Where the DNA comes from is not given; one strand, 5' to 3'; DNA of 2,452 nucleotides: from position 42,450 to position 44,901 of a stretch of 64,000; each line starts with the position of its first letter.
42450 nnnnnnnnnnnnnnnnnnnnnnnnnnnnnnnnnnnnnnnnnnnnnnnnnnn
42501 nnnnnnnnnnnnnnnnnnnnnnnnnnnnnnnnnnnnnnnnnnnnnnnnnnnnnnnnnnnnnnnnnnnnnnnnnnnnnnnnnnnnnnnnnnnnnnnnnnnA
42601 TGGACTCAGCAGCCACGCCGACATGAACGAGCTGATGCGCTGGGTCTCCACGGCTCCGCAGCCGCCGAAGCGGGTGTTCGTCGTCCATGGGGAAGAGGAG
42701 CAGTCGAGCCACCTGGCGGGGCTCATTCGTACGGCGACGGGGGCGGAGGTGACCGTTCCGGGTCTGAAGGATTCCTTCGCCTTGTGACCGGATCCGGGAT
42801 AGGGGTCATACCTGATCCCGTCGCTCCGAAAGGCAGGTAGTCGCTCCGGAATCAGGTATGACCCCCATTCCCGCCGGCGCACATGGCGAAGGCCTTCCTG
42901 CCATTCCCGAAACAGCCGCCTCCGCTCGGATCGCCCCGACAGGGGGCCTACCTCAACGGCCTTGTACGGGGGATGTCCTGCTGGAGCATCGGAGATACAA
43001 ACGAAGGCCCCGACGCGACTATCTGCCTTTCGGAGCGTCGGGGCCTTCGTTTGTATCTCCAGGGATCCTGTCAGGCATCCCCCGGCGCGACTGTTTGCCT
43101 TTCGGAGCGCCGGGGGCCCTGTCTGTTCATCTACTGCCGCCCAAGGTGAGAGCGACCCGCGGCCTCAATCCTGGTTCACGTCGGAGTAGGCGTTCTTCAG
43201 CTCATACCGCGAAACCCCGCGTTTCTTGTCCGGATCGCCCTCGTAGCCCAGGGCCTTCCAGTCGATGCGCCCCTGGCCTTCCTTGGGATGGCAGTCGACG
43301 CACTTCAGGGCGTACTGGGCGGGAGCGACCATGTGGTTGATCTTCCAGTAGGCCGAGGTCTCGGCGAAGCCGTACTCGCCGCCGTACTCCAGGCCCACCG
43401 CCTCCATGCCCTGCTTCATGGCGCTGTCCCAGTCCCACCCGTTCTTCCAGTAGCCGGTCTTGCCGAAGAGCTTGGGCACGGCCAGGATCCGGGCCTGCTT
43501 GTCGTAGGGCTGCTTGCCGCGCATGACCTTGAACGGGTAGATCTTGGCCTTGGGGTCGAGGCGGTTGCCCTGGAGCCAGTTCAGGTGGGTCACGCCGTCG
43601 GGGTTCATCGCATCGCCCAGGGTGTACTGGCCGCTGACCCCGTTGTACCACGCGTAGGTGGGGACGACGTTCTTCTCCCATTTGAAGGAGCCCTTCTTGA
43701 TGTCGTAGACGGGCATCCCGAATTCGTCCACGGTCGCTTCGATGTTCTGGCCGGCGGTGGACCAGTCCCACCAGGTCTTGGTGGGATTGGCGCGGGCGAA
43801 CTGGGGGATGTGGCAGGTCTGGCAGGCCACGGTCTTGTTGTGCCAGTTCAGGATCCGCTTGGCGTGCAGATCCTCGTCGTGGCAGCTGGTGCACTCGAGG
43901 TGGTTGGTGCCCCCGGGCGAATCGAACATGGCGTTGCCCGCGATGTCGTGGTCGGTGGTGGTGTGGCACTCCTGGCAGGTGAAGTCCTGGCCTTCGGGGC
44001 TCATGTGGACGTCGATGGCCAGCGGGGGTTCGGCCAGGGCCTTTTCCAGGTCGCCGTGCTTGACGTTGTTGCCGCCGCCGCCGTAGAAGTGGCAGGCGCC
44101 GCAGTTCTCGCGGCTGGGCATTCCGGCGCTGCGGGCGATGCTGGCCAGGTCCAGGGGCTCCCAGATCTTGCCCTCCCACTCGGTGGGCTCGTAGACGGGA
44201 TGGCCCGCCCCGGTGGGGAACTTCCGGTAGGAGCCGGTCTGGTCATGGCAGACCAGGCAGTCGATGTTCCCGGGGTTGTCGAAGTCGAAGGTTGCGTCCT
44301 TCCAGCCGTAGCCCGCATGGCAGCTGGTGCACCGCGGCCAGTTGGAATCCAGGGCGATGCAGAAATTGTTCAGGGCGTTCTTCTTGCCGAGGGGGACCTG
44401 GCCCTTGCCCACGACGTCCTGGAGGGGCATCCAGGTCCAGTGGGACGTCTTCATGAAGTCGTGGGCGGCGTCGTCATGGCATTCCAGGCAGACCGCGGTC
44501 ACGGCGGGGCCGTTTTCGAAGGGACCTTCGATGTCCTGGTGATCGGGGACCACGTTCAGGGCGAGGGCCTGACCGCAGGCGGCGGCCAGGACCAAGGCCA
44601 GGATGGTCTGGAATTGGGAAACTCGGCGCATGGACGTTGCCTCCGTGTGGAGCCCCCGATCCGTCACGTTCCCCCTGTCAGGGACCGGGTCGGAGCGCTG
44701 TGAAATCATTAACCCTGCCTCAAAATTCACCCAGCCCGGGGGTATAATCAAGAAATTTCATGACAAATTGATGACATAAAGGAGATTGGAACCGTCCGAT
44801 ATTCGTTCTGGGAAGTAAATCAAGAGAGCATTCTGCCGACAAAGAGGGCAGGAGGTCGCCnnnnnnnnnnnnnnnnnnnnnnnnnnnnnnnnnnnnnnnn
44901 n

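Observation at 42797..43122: Cluster of three related palindromic elements with a conserved loop core and compensatory stems, between convergent genes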

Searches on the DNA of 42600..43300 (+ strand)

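Call 5: search_rna_families(source=window, start=42600, end=43300, threshold=evalue, max_evalue=10, show_alignments=3)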
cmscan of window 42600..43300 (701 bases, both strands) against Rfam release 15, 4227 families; matches with E-value up to 10: 16.
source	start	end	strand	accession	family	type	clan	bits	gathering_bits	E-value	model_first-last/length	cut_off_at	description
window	42741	42927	-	RF04104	MIR918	Gene; miRNA;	-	45.4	268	1.2e-06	1-265/265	no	MIR918 microRNA precursor family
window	42767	42898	-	RF03175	MIR3454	Gene; miRNA;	-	32.1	142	0.00013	1-147/147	no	MIR3454 microRNA precursor family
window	42990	43061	+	RF00729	mir-278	Gene; miRNA;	-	30.9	55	2.8e-05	1-75/75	no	mir-278 microRNA precursor family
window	42989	43062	-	RF04186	mir-278_2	Gene; miRNA;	-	27.7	70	0.0012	1-79/79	no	mir-278_2 microRNA precursor family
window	42745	42922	+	RF04119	MIR1858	Gene; miRNA;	-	27.7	137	0.017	1-197/197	no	MIR1858 microRNA precursor family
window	43001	43075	+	RF01521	CC1840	Gene; sRNA;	-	26.5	50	0.22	1-95/95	no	caulobacter sRNA CC1840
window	42984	43065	-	RF00922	mir-673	Gene; miRNA;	-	25.2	100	0.036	1-83/83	no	mir-673 microRNA precursor family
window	42989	43062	+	RF04186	mir-278_2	Gene; miRNA;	-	24.6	70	0.0092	1-79/79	no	mir-278_2 microRNA precursor family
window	42992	43060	-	RF00729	mir-278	Gene; miRNA;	-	24.4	55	0.0026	1-75/75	no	mir-278 microRNA precursor family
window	42992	43059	-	RF00983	mir-662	Gene; miRNA;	-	22.9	88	0.13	1-82/82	no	mir-662 microRNA precursor family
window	42798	42869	-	RF03349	mir-3151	Gene; miRNA;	-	21.6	83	0.49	1-85/85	no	mir-3151 microRNA precursor family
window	42792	42874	-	RF03295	mir-7594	Gene; miRNA;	-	21.5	80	0.089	1-63/63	no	mir-7594 microRNA precursor family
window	42775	42892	+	RF03329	mir-4743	Gene; miRNA;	-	20.4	72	0.16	1-101/101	no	mir-4743 microRNA precursor family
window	42989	43062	+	RF03422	mir-637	Gene; miRNA;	-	20.4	71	0.26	1-90/90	no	mir-637 microRNA precursor family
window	42934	43062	+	RF01527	CrfA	Gene; sRNA;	-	13.8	38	6.8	1-136/136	no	Caulobacter sRNA CrfA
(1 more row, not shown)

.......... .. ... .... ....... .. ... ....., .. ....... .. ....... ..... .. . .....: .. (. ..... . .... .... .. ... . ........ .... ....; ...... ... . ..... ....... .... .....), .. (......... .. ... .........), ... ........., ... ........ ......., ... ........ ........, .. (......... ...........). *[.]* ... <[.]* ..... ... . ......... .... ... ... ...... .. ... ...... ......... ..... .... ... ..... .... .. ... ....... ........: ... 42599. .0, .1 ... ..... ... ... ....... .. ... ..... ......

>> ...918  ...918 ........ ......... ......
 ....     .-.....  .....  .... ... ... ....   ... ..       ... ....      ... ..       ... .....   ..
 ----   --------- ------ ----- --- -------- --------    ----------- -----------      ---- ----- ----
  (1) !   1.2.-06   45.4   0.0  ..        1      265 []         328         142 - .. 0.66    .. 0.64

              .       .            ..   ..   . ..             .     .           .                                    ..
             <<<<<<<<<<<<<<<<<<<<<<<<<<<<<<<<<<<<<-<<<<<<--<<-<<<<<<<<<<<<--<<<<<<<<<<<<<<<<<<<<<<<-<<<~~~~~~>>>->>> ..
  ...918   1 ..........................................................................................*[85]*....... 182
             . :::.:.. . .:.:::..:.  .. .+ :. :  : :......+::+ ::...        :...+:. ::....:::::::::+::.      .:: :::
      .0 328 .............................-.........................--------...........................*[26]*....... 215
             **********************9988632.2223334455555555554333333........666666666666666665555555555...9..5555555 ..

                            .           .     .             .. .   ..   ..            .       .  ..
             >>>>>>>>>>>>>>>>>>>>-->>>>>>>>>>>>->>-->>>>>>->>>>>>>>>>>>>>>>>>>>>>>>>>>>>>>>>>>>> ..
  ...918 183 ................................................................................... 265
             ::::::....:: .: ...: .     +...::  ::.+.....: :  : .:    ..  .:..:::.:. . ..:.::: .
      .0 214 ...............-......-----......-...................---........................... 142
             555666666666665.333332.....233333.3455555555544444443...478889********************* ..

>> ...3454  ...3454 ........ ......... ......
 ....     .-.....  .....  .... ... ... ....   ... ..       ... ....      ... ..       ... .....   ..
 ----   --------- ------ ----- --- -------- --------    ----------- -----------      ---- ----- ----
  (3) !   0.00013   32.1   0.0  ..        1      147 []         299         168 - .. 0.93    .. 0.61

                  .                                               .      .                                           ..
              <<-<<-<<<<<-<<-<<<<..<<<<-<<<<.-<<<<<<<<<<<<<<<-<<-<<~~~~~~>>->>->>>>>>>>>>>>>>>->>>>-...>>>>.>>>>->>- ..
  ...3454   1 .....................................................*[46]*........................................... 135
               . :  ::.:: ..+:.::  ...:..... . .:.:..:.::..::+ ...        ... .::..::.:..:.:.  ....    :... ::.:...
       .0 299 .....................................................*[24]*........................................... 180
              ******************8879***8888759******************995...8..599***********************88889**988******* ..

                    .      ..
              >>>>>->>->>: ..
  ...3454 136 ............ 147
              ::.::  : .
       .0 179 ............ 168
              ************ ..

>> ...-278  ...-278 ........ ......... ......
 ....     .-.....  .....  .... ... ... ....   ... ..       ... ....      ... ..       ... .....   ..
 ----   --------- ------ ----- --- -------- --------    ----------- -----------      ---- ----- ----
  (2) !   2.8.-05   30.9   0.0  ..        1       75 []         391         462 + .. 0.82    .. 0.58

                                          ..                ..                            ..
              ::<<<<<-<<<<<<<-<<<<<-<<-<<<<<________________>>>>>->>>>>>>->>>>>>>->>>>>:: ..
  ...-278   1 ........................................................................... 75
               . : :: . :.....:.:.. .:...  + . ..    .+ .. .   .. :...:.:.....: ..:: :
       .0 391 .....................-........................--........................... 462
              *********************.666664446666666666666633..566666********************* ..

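Call 63: build_rna_model(alignment_id=A2, structure=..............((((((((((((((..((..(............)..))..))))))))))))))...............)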
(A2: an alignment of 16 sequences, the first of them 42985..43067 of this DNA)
Model R1 built from alignment A2 (16 sequences, 83 columns); structure: as given.
model positions 83; base pairs 17; branch points 0; effective number of sequences 4.3; information 0.684 bits per position. Calibrated on 0.2 Mb of random sequence (short: E-values are rough).
structure used (alignment columns):
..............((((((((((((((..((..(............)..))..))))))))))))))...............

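Call 64: search_with_rna_model(model_id=R1, sources=[window, L004, L019, L022, L023, L032, L034, L036, L018, L039, L040, L042, L043, L044, L048, L013, L020, L027, L030, L031, L012, L002], max_evalue=1)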
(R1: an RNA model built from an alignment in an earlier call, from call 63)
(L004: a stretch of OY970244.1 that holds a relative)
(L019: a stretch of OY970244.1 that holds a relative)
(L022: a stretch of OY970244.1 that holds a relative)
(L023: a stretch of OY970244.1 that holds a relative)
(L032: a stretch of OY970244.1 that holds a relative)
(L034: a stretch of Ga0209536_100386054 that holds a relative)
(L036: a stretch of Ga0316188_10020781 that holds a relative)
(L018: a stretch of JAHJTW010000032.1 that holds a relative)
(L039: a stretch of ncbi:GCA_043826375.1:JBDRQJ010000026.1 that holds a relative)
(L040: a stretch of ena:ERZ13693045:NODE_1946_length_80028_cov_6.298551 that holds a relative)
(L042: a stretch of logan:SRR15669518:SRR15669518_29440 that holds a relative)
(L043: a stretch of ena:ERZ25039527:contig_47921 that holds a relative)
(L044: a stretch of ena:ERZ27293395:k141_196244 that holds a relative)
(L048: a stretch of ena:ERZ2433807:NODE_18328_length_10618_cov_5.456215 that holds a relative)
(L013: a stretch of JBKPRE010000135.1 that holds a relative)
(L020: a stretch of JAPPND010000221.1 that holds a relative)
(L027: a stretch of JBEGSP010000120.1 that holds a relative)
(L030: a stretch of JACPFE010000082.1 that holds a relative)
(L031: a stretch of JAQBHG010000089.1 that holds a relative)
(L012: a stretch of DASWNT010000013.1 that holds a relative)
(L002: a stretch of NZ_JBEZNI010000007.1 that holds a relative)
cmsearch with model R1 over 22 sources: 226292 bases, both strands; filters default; matches with E-value up to 1: 27.
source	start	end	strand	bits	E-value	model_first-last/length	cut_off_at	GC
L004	1833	1915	-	92.2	7.3e-21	1-83/83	no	0.7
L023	3453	3535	+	89.9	2.9e-20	1-83/83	no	0.72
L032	7300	7382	+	89.9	2.9e-20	1-83/83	no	0.72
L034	1455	1537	+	89.5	3.6e-20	1-83/83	no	0.66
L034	1338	1420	-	89.5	3.7e-20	1-83/83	no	0.71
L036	124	206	+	88.4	6.7e-20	1-83/83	no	0.64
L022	3391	3473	-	87.4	1.2e-19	1-83/83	no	0.71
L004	2078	2160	+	86.3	2.4e-19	1-83/83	no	0.73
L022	3507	3589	+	85.5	3.7e-19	1-83/83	no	0.69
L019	7535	7617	-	82.8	1.8e-18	1-83/83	no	0.71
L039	11592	11674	+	78.2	2.9e-17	1-83/83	no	0.6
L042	4007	4089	-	76.8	6.5e-17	1-83/83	no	0.65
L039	11404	11486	-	76.6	7.1e-17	1-83/83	no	0.63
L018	5794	5876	+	76.1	9.8e-17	1-83/83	no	0.67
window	42985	43067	+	74.6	2.3e-16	1-83/83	no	0.58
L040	11404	11481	-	65.2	6.1e-14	1-83/83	no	0.64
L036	8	90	-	62.8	2.5e-13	1-83/83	no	0.71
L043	4577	4635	+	26.6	0.00045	15-68/83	no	0.75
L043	4408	4509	-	23.4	0.003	1-83/83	no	0.61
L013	3004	3023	-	21.2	0.011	32-51/83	no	0.6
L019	7661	7738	+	20.6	0.015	1-83/83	no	0.71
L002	1686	1771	-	17.9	0.076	1-83/83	no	0.59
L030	2350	2369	+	16.9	0.13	32-51/83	no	0.55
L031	1214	1231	+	16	0.23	33-50/83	no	0.5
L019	7744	7820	+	15.5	0.3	1-83/83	no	0.7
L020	6372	6389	-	14.2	0.67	33-50/83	no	0.56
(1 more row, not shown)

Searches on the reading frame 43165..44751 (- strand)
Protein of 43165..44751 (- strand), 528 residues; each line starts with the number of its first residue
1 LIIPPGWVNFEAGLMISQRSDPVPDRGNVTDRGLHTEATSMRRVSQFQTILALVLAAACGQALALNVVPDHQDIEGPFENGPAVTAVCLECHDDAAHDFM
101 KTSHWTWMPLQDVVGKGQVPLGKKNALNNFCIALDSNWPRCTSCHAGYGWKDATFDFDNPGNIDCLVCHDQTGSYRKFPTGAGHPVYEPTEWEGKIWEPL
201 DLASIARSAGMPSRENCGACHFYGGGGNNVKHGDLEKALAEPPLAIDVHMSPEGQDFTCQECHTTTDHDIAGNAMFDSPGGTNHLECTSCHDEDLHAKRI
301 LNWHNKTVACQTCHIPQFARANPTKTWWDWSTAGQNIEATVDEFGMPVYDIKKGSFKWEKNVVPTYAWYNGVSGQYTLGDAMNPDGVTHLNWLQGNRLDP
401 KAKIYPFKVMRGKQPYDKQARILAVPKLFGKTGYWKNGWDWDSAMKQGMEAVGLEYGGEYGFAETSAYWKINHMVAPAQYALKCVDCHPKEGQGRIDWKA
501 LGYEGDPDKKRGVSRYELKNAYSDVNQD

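Call 57: search_protein_families(library=pfam, proteins=[window:43165-44751:-], max_evalue=0.0001)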
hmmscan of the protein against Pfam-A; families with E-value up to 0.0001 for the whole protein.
window:43165-44751:- (528 aa): 4 families
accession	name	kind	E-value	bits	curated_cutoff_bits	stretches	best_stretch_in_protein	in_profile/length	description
PF11783.13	Cytochrome_cB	-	8.8e-63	211.7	22.1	1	325-490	1-172/173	Cytochrome c bacterial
PF14522.11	Cytochrome_C7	-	2.7e-10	40.4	24.8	0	255-314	12-66/67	Cytochrome c7 and related cytochrome c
PF14537.11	Cytochrom_c3_2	-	2.1e-05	25.3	25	0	140-177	8-41/79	Cytochrome c3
PF13435.11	Cytochrome_C554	-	2.9e-05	25.3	20.8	0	87-169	1-83/84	Cytochrome c554 and c-prime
